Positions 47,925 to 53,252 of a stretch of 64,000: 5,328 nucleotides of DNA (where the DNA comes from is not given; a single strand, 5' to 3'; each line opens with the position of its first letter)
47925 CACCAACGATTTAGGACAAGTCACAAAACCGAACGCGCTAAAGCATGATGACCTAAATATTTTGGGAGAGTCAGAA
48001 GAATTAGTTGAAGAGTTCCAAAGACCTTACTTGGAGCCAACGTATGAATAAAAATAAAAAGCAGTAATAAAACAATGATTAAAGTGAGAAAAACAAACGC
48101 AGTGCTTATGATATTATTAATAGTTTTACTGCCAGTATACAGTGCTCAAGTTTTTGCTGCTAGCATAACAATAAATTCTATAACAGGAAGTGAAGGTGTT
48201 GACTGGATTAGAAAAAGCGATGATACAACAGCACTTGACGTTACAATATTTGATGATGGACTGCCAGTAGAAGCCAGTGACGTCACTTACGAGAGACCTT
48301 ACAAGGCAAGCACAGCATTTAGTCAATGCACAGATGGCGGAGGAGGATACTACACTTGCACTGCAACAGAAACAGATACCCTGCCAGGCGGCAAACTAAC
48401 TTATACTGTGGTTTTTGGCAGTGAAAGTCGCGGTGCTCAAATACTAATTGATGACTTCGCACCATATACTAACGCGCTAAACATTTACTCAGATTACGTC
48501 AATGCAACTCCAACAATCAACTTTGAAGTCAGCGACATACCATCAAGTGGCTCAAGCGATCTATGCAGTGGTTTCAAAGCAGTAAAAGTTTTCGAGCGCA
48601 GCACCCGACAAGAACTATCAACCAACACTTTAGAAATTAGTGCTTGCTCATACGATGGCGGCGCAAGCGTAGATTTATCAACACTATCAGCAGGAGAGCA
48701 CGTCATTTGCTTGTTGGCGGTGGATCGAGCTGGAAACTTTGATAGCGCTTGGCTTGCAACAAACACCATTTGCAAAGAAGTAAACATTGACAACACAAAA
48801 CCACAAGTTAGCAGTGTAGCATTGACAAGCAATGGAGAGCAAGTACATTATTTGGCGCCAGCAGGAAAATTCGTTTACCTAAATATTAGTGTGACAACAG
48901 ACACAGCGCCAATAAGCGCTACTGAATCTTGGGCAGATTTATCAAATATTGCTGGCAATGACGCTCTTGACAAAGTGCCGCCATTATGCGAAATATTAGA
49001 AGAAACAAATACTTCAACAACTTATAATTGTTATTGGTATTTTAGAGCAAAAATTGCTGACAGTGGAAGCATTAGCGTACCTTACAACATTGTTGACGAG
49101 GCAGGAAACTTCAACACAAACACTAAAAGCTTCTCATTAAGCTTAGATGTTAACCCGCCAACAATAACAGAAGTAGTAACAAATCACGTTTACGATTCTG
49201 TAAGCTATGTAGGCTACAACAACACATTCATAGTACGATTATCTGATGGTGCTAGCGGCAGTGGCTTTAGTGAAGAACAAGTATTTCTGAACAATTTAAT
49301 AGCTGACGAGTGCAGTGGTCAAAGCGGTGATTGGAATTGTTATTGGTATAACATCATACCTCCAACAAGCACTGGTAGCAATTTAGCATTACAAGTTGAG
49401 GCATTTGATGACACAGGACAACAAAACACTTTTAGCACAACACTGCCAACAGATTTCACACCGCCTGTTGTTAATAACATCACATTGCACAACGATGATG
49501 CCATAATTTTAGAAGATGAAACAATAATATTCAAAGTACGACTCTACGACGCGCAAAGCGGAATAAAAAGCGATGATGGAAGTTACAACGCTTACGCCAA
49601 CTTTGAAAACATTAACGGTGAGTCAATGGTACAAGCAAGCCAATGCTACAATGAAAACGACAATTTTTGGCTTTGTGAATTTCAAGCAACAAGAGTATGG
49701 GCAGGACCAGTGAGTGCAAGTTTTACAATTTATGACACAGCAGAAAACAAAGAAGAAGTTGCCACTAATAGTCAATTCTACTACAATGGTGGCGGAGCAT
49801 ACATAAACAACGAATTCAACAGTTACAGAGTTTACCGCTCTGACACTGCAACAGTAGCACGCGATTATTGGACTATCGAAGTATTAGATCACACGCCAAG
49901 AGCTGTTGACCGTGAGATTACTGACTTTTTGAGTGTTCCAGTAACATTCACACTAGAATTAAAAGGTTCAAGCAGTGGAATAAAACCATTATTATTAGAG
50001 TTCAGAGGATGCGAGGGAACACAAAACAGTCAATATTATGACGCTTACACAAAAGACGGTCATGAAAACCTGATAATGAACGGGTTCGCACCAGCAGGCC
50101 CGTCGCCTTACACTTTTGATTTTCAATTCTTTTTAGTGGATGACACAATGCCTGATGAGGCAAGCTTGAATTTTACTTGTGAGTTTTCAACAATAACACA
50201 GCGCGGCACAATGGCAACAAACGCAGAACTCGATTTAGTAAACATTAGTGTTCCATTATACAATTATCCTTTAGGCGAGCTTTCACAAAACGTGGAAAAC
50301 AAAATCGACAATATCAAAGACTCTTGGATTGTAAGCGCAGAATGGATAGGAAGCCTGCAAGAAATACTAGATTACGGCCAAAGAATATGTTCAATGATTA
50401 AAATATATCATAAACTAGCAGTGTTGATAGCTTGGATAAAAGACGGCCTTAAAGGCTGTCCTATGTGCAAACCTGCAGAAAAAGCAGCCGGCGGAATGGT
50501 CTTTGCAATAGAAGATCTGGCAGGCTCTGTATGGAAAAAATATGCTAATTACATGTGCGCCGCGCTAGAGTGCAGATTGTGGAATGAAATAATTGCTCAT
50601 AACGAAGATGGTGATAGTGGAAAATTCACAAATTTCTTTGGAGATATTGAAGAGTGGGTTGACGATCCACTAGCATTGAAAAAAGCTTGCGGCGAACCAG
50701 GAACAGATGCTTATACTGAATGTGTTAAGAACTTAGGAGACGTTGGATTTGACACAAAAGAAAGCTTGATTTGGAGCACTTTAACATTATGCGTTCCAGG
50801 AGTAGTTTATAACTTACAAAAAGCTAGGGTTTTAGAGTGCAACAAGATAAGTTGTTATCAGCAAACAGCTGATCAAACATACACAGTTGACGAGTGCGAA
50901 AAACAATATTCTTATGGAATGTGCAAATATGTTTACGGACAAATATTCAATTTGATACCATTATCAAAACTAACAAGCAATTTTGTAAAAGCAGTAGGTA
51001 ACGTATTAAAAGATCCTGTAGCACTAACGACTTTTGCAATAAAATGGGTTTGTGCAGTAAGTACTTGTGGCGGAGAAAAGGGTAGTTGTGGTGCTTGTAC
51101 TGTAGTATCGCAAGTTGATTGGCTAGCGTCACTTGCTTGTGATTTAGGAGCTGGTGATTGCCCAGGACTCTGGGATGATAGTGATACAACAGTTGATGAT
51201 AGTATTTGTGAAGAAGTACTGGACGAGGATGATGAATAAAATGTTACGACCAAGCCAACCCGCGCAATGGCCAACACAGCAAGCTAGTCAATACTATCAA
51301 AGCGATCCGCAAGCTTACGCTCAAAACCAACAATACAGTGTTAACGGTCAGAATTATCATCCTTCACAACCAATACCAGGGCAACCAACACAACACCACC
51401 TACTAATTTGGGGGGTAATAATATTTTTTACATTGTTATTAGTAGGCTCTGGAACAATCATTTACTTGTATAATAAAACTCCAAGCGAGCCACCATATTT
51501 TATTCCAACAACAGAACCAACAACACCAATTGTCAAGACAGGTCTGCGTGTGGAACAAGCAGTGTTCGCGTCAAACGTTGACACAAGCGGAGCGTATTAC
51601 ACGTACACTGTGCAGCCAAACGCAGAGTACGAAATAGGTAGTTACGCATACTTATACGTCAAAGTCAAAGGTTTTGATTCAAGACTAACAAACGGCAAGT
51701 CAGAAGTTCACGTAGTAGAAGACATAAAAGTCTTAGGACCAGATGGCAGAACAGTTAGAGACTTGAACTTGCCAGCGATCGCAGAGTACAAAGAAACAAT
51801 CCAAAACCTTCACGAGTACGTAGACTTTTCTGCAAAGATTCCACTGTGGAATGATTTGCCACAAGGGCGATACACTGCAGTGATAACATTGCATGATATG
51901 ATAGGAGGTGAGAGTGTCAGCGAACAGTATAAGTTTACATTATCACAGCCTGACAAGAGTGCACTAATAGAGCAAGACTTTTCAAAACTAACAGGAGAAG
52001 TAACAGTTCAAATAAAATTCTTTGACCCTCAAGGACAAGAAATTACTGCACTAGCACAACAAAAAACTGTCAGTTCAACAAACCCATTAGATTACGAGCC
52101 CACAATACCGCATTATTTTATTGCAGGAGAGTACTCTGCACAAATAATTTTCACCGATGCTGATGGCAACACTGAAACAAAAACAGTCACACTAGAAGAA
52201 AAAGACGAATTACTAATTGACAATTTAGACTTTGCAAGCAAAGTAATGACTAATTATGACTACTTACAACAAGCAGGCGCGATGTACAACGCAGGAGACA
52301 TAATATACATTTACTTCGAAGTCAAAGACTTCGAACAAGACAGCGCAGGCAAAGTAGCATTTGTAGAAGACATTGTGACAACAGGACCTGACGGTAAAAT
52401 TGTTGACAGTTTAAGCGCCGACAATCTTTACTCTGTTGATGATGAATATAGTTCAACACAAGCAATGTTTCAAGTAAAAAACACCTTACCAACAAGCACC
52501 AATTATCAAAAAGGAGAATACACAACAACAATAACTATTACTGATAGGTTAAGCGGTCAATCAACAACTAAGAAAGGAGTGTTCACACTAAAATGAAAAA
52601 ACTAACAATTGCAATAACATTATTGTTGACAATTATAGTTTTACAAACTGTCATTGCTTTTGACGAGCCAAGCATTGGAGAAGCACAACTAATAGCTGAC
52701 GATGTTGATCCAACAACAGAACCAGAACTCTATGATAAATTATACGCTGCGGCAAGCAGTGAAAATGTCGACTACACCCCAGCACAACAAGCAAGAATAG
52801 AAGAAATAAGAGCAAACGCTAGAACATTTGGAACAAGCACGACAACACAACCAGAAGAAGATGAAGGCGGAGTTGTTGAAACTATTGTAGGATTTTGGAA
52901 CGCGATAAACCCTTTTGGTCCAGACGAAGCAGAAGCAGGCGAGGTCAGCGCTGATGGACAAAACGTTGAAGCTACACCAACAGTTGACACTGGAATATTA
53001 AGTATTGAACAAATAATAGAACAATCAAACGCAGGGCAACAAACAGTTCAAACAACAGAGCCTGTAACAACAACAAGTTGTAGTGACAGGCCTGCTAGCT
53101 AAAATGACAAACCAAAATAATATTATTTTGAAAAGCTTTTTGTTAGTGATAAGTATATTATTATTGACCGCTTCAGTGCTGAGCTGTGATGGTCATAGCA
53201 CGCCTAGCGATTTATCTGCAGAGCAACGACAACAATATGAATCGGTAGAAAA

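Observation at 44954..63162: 18-kb surface-appendage operon built from a duplicated three-gene module (membrane protein, giant KRGQ pilin-like protein, giant LLPVYSA Cys-rich protein)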

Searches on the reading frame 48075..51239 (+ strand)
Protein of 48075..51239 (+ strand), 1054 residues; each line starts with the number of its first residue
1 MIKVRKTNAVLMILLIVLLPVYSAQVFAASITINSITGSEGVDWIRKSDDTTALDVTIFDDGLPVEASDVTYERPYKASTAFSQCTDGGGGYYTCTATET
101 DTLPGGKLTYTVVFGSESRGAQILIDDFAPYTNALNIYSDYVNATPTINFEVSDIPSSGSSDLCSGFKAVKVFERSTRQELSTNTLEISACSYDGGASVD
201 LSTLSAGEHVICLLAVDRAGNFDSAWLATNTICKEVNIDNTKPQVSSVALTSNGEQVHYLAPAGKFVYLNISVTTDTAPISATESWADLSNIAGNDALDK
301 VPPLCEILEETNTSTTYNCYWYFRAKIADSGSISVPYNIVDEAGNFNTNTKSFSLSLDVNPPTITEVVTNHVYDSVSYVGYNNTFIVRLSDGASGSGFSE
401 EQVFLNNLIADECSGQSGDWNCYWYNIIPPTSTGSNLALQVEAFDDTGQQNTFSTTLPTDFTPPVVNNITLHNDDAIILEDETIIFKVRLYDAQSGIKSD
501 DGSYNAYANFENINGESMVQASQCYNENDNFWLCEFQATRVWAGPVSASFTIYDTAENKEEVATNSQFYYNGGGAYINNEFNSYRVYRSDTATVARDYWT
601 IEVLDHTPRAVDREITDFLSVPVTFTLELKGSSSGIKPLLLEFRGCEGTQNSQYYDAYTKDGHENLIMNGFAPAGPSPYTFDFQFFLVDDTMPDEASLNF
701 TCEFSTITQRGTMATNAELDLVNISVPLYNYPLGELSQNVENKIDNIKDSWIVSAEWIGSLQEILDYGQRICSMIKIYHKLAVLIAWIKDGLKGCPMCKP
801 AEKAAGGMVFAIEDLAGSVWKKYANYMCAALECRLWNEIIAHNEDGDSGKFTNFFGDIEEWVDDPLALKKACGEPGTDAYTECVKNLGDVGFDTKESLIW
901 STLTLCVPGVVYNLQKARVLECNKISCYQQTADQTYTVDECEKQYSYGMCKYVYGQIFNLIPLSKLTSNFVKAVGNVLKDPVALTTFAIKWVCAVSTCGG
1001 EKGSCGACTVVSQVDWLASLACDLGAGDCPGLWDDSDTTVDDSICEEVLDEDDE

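Call 4: search_protein_families(library=pfam, proteins=[window:48075-51239:+], max_evalue=0.1)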
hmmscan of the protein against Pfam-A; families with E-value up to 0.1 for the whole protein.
window:48075-51239:+ (1054 aa): 2 families
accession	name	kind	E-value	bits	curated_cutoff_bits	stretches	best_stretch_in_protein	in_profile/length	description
PF13750.12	Big_3_3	-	0.0038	17.3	27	0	200-276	8-75/157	Bacterial Ig-like domain (group 3)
PF13754.12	Big_3_4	-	0.056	13.8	27.3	0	201-259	28-82/106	Domain of unknown function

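Call 21: search_protein_families(library=ncbifam, proteins=[window:48075-51239:+], max_evalue=0.1)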
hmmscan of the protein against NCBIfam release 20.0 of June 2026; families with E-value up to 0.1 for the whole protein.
window:48075-51239:+ (1054 aa): 1 family
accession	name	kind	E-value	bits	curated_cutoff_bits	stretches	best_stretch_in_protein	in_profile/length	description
NF047441.1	Lepto_OmpL47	equivalog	0.0017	18.1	250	1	325-405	107-186/336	multi-beta-barrel domain surface protein OmpL47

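Call 22: search_protein_families(library=phrogs, proteins=[window:48075-51239:+], max_evalue=0.01)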
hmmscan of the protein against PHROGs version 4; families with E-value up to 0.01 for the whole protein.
window:48075-51239:+ (1054 aa): 0 families

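Call 76: search_solved_structures(query=A7, max_evalue=1)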
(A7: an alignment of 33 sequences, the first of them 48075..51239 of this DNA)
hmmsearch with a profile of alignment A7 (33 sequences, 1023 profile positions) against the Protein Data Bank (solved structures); distinct sequences matched with E-value up to 1: 6.
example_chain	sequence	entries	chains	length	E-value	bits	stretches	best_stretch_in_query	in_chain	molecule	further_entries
6v3p_C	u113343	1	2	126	0.0018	19.4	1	271-351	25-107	IgA FC receptor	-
3etw_A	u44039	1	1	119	0.056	14.5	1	686-740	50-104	Adhesin A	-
3etx_A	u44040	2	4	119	0.056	14.5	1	686-740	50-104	Adhesin A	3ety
3etz_A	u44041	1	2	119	0.1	13.6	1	686-740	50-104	Adhesin A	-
8cxj_D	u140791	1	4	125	0.14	13.1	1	271-364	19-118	Surface protein R28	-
9x9r_A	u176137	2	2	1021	0.2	12.6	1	98-262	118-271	Chitodextrinase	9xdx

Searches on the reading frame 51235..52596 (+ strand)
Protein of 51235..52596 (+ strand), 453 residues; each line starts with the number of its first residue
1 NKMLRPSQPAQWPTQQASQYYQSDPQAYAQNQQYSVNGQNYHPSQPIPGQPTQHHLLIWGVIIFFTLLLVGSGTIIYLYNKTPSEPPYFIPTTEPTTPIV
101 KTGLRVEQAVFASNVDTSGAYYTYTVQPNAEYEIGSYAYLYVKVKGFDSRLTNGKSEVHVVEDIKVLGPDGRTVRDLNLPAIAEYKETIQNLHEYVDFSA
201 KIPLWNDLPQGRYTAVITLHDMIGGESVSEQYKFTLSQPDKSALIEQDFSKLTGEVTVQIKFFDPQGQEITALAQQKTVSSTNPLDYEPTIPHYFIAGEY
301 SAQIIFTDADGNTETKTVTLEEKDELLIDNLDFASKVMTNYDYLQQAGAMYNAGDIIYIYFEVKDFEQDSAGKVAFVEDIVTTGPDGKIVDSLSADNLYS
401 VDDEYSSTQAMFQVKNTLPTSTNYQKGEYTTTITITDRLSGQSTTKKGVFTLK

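Call 4: search_protein_families(library=pfam, proteins=[window:51235-52596:+], max_evalue=0.1)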
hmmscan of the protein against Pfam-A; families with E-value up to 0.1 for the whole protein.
window:51235-52596:+ (453 aa): 7 families
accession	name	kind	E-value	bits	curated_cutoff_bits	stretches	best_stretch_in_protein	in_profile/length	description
PF15418.12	DUF4625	-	3.1e-07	31.2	27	1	286-319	94-127/131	Domain of unknown function (DUF4625)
PF19077.6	Big_13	-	1.5e-06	29.1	27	0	286-319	63-97/102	Bacterial Ig-like domain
PF22021.2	RbmA-like_FnIII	-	7.1e-05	23.1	27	1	379-444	37-102/111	RbmA-like, FnIII domain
PF01835.25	MG2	-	0.00069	20.4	32.8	1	246-316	25-92/96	MG2 domain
PF18911.6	PKD_4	-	0.017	15.6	27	0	294-319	56-82/85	PKD domain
PF00028.23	Cadherin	-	0.023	15.5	28.8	0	275-319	49-87/93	Cadherin domain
PF20164.4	GspA_SrpA_N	-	0.059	14.2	27.4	0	377-445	34-105/117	GspA/SrpA SigLec-like domain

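Call 21: search_protein_families(library=ncbifam, proteins=[window:51235-52596:+], max_evalue=0.1)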
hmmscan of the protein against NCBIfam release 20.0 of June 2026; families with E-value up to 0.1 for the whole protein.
window:51235-52596:+ (453 aa): 1 family
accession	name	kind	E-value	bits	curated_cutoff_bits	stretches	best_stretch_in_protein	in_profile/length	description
NF033761.1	gliding_GltJ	equivalog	0.042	12.9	450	1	8-95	321-412/671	adventurous gliding motility protein GltJ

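Call 22: search_protein_families(library=phrogs, proteins=[window:51235-52596:+], max_evalue=0.01)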
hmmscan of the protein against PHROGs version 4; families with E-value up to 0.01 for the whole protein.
window:51235-52596:+ (453 aa): 0 families

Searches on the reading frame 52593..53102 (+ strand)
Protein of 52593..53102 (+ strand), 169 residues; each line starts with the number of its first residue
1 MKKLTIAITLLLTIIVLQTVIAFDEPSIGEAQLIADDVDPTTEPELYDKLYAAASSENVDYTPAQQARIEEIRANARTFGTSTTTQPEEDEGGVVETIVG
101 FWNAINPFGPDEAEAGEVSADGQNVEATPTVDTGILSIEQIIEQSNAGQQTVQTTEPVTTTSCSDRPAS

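Call 4: search_protein_families(library=pfam, proteins=[window:52593-53102:+], max_evalue=0.1)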
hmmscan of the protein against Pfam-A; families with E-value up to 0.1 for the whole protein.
window:52593-53102:+ (169 aa): 0 families

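Call 21: search_protein_families(library=ncbifam, proteins=[window:52593-53102:+], max_evalue=0.1)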
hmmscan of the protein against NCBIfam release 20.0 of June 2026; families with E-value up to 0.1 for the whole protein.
window:52593-53102:+ (169 aa): 0 families

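Call 22: search_protein_families(library=phrogs, proteins=[window:52593-53102:+], max_evalue=0.01)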
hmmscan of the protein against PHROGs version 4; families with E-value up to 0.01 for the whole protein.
window:52593-53102:+ (169 aa): 0 families
